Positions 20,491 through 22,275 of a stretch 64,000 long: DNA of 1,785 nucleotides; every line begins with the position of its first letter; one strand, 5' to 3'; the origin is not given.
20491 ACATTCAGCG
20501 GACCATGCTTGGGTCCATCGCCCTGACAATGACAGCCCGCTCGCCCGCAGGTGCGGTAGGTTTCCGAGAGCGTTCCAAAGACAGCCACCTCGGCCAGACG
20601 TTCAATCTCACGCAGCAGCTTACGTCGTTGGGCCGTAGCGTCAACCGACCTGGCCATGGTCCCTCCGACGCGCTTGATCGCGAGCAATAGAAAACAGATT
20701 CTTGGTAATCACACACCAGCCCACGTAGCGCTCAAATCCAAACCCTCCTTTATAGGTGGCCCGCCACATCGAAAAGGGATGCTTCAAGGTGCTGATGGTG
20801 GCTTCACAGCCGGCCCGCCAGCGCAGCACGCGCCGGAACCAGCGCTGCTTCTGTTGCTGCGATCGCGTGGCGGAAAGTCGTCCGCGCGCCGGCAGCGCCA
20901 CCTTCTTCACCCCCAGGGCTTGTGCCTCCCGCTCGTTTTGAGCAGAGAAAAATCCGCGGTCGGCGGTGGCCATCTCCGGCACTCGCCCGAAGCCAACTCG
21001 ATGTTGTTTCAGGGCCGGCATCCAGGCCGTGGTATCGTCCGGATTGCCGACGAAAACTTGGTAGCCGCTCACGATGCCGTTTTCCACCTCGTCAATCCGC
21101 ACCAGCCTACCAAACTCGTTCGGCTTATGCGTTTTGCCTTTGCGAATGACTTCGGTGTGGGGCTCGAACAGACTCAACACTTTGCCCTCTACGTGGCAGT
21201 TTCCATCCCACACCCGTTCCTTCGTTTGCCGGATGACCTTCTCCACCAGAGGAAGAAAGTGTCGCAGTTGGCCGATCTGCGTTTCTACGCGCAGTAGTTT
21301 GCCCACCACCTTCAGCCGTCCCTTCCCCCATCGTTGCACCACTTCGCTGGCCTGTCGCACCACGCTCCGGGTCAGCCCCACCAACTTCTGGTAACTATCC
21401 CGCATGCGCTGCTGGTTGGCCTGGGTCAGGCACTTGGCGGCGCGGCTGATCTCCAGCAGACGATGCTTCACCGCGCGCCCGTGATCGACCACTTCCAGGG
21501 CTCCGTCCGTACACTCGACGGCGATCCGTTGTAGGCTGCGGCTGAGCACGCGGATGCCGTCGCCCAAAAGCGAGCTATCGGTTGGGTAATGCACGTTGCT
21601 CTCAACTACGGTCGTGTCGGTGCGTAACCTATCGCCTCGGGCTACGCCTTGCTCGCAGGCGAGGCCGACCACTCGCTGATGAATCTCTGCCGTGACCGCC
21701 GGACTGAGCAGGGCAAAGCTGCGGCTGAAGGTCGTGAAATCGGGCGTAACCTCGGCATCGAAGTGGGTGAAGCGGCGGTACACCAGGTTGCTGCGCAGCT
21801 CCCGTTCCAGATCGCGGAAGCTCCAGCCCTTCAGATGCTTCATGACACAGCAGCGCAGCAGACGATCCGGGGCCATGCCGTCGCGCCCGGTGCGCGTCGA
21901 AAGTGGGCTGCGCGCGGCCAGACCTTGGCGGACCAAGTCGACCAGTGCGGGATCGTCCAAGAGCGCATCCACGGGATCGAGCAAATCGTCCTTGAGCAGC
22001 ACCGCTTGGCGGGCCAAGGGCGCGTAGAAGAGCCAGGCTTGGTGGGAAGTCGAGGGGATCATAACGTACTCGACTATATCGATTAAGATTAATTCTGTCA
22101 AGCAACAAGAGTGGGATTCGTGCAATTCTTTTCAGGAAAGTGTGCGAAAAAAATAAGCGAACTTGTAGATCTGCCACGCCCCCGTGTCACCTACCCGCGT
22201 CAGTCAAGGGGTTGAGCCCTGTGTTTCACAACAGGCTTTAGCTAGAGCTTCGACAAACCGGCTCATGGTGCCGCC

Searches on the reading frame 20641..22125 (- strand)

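Call 50: search_protein_families(library=pfam, proteins=[window:20641-22125:-], max_evalue=0.001)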
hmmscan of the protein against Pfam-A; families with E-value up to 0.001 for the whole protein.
window:20641-22125:- (494 aa): 2 families
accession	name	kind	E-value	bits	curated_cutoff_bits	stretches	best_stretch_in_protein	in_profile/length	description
PF05598.16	DUF772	-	3e-12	46.8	23.1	1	80-142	1-66/74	Transposase domain (DUF772)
PF01609.27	DDE_Tnp_1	-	6.1e-07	29.8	23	1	348-474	45-197/200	Transposase DDE domain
